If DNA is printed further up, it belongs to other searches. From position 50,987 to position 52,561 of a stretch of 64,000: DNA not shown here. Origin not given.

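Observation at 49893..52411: Three consecutive, co-oriented rRNA methyltransferases that all target the ribosomal decoding centre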

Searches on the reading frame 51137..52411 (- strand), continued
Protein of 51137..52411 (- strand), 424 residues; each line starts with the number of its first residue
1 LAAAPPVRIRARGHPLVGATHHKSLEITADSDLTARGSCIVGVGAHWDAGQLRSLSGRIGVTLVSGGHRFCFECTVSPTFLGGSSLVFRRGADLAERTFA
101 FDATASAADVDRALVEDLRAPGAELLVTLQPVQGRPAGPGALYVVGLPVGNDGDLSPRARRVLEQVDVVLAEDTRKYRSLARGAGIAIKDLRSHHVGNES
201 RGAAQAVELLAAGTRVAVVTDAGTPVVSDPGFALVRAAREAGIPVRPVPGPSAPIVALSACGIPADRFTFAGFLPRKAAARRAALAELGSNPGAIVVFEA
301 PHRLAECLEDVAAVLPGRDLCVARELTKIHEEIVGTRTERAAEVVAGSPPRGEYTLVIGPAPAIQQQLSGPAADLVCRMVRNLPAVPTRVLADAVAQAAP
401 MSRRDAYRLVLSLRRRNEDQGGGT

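Call 36: find_encoding_contigs(protein=P0221, flank=5000, max_places=1)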
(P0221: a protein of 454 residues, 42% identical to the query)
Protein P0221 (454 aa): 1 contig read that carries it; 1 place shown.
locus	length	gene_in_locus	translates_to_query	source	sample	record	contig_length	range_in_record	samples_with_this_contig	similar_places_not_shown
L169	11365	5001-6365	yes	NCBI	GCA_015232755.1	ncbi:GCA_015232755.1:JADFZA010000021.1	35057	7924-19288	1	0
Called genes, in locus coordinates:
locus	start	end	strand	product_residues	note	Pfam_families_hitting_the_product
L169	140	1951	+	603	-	PF00664:ABC_membrane, PF02463:SMC_N (weak), PF00005:ABC_tran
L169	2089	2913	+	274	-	PF00535:Glycos_transf_2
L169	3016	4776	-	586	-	PF02543:Carbam_trans_N, PF16861:Carbam_trans_C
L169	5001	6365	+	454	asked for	PF04027:DUF371, PF00590:TP_methylase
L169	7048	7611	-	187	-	PF03061:4HBT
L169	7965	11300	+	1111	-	PF00072:Response_reg, PF08448:PAS_4 (faint), PF00989:PAS (faint), PF08447:PAS_3, PF00512:HisKA, PF02518:HATPase_c, PF00072:Response_reg, PF01627:Hpt, +1 more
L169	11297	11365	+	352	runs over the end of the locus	PF00072:Response_reg, PF13487:HD_5, PF01966:HD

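Call 37: find_encoding_contigs(protein=P0227, flank=5000, max_places=1)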
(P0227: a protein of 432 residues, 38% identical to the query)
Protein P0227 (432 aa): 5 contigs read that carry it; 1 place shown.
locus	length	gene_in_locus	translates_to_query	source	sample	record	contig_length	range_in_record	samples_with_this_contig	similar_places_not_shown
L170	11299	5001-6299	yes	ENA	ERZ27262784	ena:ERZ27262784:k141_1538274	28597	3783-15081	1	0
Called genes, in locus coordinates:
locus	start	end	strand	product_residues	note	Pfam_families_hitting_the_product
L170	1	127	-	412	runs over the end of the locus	PF13439:Glyco_transf_4, PF13579:Glyco_trans_4_4, PF20706:GT4-conflict, PF00534:Glycos_transf_1, PF13692:Glyco_trans_1_4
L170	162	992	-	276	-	-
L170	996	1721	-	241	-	PF02585:PIG-L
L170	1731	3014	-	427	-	PF01041:DegT_DnrJ_EryC1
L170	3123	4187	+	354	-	PF01702:TGT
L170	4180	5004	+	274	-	PF07091:FmrO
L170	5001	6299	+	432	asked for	PF04027:DUF371 (faint), PF00590:TP_methylase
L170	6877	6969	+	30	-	-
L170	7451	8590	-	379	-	PF00589:Phage_integrase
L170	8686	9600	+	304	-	PF04116:FA_hydroxylase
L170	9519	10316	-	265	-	PF00535:Glycos_transf_2, PF13641:Glyco_tranf_2_3 (weak)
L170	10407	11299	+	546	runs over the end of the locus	PF00389:2-Hacid_dh, PF02826:2-Hacid_dh_C, PF19304:PGDH_inter, PF01842:ACT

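Call 39: find_encoding_contigs(protein=P0224, flank=5000, max_places=1)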
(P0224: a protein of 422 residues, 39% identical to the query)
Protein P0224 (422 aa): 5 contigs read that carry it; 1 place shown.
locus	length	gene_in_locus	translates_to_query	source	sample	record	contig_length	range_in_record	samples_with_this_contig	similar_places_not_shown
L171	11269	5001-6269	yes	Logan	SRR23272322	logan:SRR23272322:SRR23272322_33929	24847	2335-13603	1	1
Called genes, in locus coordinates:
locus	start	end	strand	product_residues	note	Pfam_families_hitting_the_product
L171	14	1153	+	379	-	PF12704:MacB_PCD, PF02687:FtsX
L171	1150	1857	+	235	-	PF02463:SMC_N (faint), PF00005:ABC_tran, PF13304:AAA_21 (faint)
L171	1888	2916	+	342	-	PF25917:BSH_RND (weak)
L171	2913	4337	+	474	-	PF02321:OEP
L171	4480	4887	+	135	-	-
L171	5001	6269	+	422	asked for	PF04027:DUF371, PF00590:TP_methylase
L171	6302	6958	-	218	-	PF24675:NpmA, PF02390:Methyltransf_4 (weak)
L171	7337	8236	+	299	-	PF01507:PAPS_reduct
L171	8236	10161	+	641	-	PF00009:GTP_EFTU, PF01926:MMR_HSR1 (faint), PF03144:GTP_EFTU_D2, PF22594:GTP-eEF1A_C, PF01583:APS_kinase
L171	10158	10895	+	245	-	PF00459:Inositol_P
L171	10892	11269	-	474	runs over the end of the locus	PF01225:Mur_ligase, PF08245:Mur_ligase_M, PF02875:Mur_ligase_C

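Call 40: find_encoding_contigs(protein=P0226, flank=5000, max_places=1)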
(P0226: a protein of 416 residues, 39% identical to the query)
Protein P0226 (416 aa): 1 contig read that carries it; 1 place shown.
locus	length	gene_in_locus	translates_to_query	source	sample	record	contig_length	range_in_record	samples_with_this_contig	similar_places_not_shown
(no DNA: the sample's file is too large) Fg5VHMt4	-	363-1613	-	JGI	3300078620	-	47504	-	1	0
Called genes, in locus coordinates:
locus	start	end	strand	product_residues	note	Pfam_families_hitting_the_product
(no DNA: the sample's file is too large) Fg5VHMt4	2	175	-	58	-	?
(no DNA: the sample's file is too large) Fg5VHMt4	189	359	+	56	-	-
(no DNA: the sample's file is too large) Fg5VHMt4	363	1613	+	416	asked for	PF04027:DUF371, PF00590:TP_methylase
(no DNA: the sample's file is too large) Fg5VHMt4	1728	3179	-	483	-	PF00753:Lactamase_B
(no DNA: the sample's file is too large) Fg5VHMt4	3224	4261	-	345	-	-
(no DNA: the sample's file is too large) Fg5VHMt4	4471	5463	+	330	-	-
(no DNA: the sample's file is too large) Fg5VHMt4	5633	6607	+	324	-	PF26061:DUF8021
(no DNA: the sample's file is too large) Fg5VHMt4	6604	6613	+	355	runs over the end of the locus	PF07555:NAGidase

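Call 46: search_protein_families(library=ncbifam, proteins=[L085:9502-9999:+, L085:11998-12807:-, L170:4180-5004:+, L170:3123-4187:+, L171:6302-6958:-, L168:6422-6889:+, L168:4498-5004:+], max_evalue=0.00001)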
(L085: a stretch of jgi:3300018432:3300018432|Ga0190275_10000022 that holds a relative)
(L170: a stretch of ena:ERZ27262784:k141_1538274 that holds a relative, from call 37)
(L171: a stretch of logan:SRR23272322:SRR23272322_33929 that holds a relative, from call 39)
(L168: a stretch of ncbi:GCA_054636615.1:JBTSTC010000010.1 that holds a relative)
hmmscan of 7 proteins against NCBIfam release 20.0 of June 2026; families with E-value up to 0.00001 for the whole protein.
L085:9502-9999:+ (165 aa): 5 families
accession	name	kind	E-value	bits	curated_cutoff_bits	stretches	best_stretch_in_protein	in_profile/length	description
NF008295.0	PRK11081.1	equivalog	6.2e-13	48.8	227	1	24-162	24-165/230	tRNA (guanosine(18)-2'-O)-methyltransferase TrmH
TIGR00186.1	rRNA_methyl_3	equivalog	3.5e-12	46.3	160.15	1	19-161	93-239/240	23S rRNA (guanosine(2251)-2'-O)-methyltransferase RlmB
TIGR00185.1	tRNA_yibK_trmL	equivalog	4.6e-08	33.1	190.6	1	102-162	87-148/154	tRNA (uridine(34)/cytosine(34)/5-carboxymethylaminomethyluridine(34)-2'-O)-methyltransferase TrmL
NF008117.0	PRK10864.1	equivalog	8.8e-08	31.7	267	1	31-162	208-342/344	tRNA/rRNA methyltransferase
NF008386.0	PRK11181.1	equivalog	7.8e-06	25.3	366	1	19-162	95-242/244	23S rRNA (guanosine(2251)-2'-O)-methyltransferase RlmB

L085:11998-12807:- (269 aa): 2 families
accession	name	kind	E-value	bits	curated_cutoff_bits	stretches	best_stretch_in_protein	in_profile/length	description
TIGR00478.1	tly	subfamily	2.6e-50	170.9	185.8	1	14-239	6-228/228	TlyA family rRNA (cytidine-2'-O)-methyltransferase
NF049952.1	23rRNACMtaseTlyA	equivalog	1.4e-41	142.5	250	1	20-243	13-233/236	23S rRNA (cytidine-2'-O)-methyltransferase TlyA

L170:4180-5004:+ (274 aa): 8 families
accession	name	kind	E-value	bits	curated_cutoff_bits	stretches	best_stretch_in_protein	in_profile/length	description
NF000466.2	16S_rRNA_Rmt_gen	equivalog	8.1e-57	192.5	250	1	10-262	3-252/254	Rmt family 16S rRNA (guanine(1405)-N(7))-methyltransferase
NF000113.1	16S_rRNA_Rmt_F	exception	2.4e-31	109.2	500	1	19-245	17-238/259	RmtF family 16S rRNA (guanine(1405)-N(7))-methyltransferase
NF000069.1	16S_rRNA_Rmt_E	exception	4e-26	91.9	525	1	11-262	8-261/273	RmtE family 16S rRNA (guanine(1405)-N(7))-methyltransferase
NF000116.1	16S_rRNA_Rmt_H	exception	4.9e-25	88.7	500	1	11-244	7-228/252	RmtH family 16S rRNA (guanine(1405)-N(7))-methyltransferase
NF033209.1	16S_rRNA_Rmt_B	exception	1.9e-23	83.2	525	1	14-253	10-236/251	RmtB family 16S rRNA (guanine(1405)-N(7))-methyltransferase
NF000007.1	16S_rRNA_Rmt_D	exception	1.5e-21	76.9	500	1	11-265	5-246/247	RmtD family 16S rRNA (guanine(1405)-N(7))-methyltransferase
NF000114.1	16S_rRNA_Rmt_G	exception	6.6e-20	71.7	500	1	11-263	6-245/264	RmtG family 16S rRNA (guanine(1405)-N(7))-methyltransferase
NF000150.1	16S_rRNA_Rmt_C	exception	2.5e-14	53.1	550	1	84-240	96-254/281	RmtC family 16S rRNA (guanine(1405)-N(7))-methyltransferase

L170:3123-4187:+ (354 aa): 3 families
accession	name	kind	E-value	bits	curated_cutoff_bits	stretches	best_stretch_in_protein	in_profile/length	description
TIGR00430.1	Q_tRNA_tgt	equivalog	1.9e-76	257.4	306.75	1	1-344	28-345/368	tRNA guanosine(34) transglycosylase Tgt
TIGR00449.1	tgt_general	superfamily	7e-76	255.5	47.6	1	1-344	28-344/367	tRNA-guanine transglycosylase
TIGR00432.2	arcsn_tRNA_tgt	equivalog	4.8e-22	78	350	1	13-260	40-257/441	tRNA guanosine(15) transglycosylase TgtA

L171:6302-6958:- (218 aa): 4 families
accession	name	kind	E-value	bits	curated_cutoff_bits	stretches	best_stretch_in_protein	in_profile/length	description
NF040634.1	16S_A1408_NpmB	exception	2.7e-32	112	460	1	20-208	18-208/217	16S rRNA (adenine(1408)-N(1))-methyltransferase NpmB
NF000363.1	self_KamB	exception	4e-28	98.4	350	1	5-146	2-142/216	16S rRNA (adenine(1408)-N(1))-methyltransferase KamB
NF000030.2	16S_rRNA_NpmA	exception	2.5e-24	86.1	470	1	19-135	16-132/219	16S rRNA (adenine(1408)-N(1))-methyltransferase NpmA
NF051863.1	16S_A1408_WarA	equivalog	4.6e-24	85.1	305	1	32-210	3-176/190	16S rRNA (adenine(1408)-N(1))-methyltransferase WarA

L168:6422-6889:+ (155 aa): 9 families
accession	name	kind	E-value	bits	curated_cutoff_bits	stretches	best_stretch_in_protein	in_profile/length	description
NF000986.0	PRK00103.1-4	equivalog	4.1e-26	92.1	141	1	1-155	1-155/156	23S rRNA (pseudouridine(1915)-N(3))-methyltransferase RlmH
NF000988.0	PRK00103.2-2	equivalog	4.8e-23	81.9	199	1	1-155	1-155/156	23S rRNA (pseudouridine(1915)-N(3))-methyltransferase RlmH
NF000985.0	PRK00103.1-3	equivalog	4.2e-22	78.7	172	1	1-155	1-159/159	23S rRNA (pseudouridine(1915)-N(3))-methyltransferase RlmH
TIGR00246.1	tRNA_RlmH_YbeA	equivalog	6.6e-22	78.1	149.7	1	2-155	2-154/155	23S rRNA (pseudouridine(1915)-N(3))-methyltransferase RlmH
NF000989.0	PRK00103.2-3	equivalog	6.9e-21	75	169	1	1-155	1-159/160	23S rRNA (pseudouridine(1915)-N(3))-methyltransferase RlmH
NF000990.0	PRK00103.2-4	equivalog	8.3e-19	68.1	207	1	1-154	1-155/157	23S rRNA (pseudouridine(1915)-N(3))-methyltransferase RlmH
NF000991.0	PRK00103.2-5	equivalog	5.1e-17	62.1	216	1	1-155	1-159/160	23S rRNA (pseudouridine(1915)-N(3))-methyltransferase RlmH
NF000984.0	PRK00103.1-1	equivalog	2.3e-15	56.8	242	1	1-155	1-155/156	23S rRNA (pseudouridine(1915)-N(3))-methyltransferase RlmH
NF000987.0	PRK00103.2-1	equivalog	5.4e-13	49.6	210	1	69-155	73-151/151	23S rRNA (pseudouridine(1915)-N(3))-methyltransferase RlmH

L168:4498-5004:+ (168 aa): 13 families
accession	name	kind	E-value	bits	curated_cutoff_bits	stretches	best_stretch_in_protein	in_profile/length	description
TIGR01950.1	SoxR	equivalog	4.2e-58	195.1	116.9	1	5-143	2-140/142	redox-sensitive transcriptional activator SoxR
TIGR02044.1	CueR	equivalog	1.1e-15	57.8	147.4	1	6-113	2-109/127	Cu(I)-responsive transcriptional regulator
NF007069.0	PRK09514.1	equivalog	8.4e-15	55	143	1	6-117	3-115/141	Zn(2+)-responsive transcriptional regulator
TIGR02043.1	ZntR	equivalog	2.3e-14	53.7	167.95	1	6-118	3-116/131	Zn(2+)-responsive transcriptional regulator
TIGR02051.1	MerR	equivalog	1.8e-12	47.6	150.85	1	6-109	1-102/124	mercury resistance transcriptional regulator MerR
TIGR02047.1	CadR-PbrR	equivalog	3.4e-11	43.3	151.45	1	5-111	1-107/127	Cd(II)/Pb(II)-responsive transcriptional regulator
NF010315.0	PRK13752.1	subfamily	5.2e-11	42.8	261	1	5-70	8-74/144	mercury resistance transcriptional regulator MerR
NF007590.0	PRK10227.1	equivalog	2.3e-10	40.6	244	1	6-110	2-106/135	Cu(I)-responsive transcriptional regulator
NF050798.1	TF_FtsR_Actino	equivalog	3.2e-10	40.5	150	1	15-82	16-84/223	transcriptional regulator FtsR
NF041849.1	trans_regNmlR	equivalog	1.8e-08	34.4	175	1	6-71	2-68/117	stress response transcriptional regulator NmlR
NF047375.1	HeatShock_HspR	equivalog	2.2e-08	34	105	1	6-71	5-71/92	heat shock protein transcriptional repressor HspR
NF053740.1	TransRegTnrAGPos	equivalog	3.8e-06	27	140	1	5-70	13-78/108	hypothetical protein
NF053782.1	ChlnTransRegdde3219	equivalog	7.4e-06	25.6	450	1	5-73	7-76/278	choline utilization transcriptional activator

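Call 76: find_encoding_contigs(protein=P0131, flank=5000, max_places=1)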
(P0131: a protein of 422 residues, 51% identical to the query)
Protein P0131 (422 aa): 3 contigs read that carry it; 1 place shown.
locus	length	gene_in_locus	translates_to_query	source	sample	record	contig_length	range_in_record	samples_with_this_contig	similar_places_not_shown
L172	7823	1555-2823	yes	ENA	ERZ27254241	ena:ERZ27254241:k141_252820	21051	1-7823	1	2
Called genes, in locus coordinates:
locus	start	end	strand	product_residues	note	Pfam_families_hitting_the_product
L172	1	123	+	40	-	?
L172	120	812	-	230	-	PF01728:FtsJ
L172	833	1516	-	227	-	PF13489:Methyltransf_23 (weak), PF24675:NpmA, PF02390:Methyltransf_4 (faint), PF13649:Methyltransf_25 (weak)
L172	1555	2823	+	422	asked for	PF04027:DUF371, PF00590:TP_methylase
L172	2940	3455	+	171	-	PF04542:Sigma70_r2, PF04545:Sigma70_r4, PF08281:Sigma70_r4_2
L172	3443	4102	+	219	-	PF13490:zf-HC2 (weak)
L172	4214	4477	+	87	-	-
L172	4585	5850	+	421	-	-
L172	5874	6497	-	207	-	PF05103:DivIVA (weak)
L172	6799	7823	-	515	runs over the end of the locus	-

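Call 77: find_encoding_contigs(protein=P0127, flank=5000, max_places=1)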
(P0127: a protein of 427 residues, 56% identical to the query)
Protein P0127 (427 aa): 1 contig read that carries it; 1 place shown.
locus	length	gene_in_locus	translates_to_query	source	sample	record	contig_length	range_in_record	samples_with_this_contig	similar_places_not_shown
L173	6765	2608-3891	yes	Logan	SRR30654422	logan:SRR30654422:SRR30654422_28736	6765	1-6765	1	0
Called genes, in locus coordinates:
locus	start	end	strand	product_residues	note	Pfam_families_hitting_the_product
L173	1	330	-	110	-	?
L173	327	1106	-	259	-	PF13398:Peptidase_M50B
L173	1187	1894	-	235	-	PF01323:DSBA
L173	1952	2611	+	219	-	PF24675:NpmA, PF02390:Methyltransf_4 (weak), PF13649:Methyltransf_25 (weak)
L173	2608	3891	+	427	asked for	PF04027:DUF371, PF00590:TP_methylase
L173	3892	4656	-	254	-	PF09844:DUF2071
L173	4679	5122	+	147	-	PF00027:cNMP_binding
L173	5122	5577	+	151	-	PF00027:cNMP_binding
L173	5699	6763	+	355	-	?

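Call 78: search_protein_families(library=ncbifam, proteins=[L172:120-812:-, L172:833-1516:-, L173:1952-2611:+, L169:6264-6863:-], max_evalue=0.00001)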
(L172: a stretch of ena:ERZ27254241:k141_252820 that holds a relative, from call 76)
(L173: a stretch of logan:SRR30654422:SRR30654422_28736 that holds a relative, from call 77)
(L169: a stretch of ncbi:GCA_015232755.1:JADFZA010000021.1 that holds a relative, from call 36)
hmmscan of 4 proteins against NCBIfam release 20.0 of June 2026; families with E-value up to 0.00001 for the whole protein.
L172:120-812:- (230 aa): 2 families
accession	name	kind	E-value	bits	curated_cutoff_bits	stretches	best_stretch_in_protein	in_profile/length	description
TIGR00478.1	tly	subfamily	1.9e-37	128.8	185.8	1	17-220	21-227/228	TlyA family rRNA (cytidine-2'-O)-methyltransferase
NF049952.1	23rRNACMtaseTlyA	equivalog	1.3e-28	100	250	1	17-225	22-233/236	23S rRNA (cytidine-2'-O)-methyltransferase TlyA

L172:833-1516:- (227 aa): 4 families
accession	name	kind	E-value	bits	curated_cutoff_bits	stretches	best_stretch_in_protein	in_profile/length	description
NF000363.1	self_KamB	exception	6.8e-87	290.5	350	1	11-224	1-214/216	16S rRNA (adenine(1408)-N(1))-methyltransferase KamB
NF051863.1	16S_A1408_WarA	equivalog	1.3e-28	100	305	1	38-213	2-172/190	16S rRNA (adenine(1408)-N(1))-methyltransferase WarA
NF040634.1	16S_A1408_NpmB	exception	6e-25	87.9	460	1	11-214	2-208/217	16S rRNA (adenine(1408)-N(1))-methyltransferase NpmB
NF000030.2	16S_rRNA_NpmA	exception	5.4e-18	65.4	470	1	17-214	7-207/219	16S rRNA (adenine(1408)-N(1))-methyltransferase NpmA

L173:1952-2611:+ (219 aa): 6 families
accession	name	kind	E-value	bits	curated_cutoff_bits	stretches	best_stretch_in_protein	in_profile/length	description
NF000363.1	self_KamB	exception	2.4e-39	135.1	350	1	24-215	24-216/216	16S rRNA (adenine(1408)-N(1))-methyltransferase KamB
NF051863.1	16S_A1408_WarA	equivalog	5e-23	81.7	305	1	27-206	1-176/190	16S rRNA (adenine(1408)-N(1))-methyltransferase WarA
NF000030.2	16S_rRNA_NpmA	exception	2.3e-17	63.3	470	1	25-205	25-209/219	16S rRNA (adenine(1408)-N(1))-methyltransferase NpmA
NF040634.1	16S_A1408_NpmB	exception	3.9e-14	52.6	460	1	23-156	24-160/217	16S rRNA (adenine(1408)-N(1))-methyltransferase NpmB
TIGR02469.1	CbiT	equivalog_domain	8.5e-07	29.3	78.3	1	25-97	20-91/124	precorrin-6Y C5,15-methyltransferase (decarboxylating) subunit CbiT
TIGR01444.1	fkbM_fam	subfamily_domain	1e-06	29.2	37.7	1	27-88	1-62/143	FkbM family methyltransferase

L169:6264-6863:- (200 aa): 5 families
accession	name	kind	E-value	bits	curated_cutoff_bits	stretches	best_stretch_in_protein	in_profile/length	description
NF051863.1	16S_A1408_WarA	equivalog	1.8e-31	109.3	305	1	10-197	1-182/190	16S rRNA (adenine(1408)-N(1))-methyltransferase WarA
NF000363.1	self_KamB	exception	7.2e-27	94.3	350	1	8-184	25-200/216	16S rRNA (adenine(1408)-N(1))-methyltransferase KamB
NF040634.1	16S_A1408_NpmB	exception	4.5e-26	91.6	460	1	2-190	20-209/217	16S rRNA (adenine(1408)-N(1))-methyltransferase NpmB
NF000030.2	16S_rRNA_NpmA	exception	1.4e-17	64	470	1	10-108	27-125/219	16S rRNA (adenine(1408)-N(1))-methyltransferase NpmA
TIGR00091.1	TIGR00091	equivalog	3.6e-06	26.5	112.65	1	10-86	19-93/194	tRNA (guanosine(46)-N7)-methyltransferase TrmB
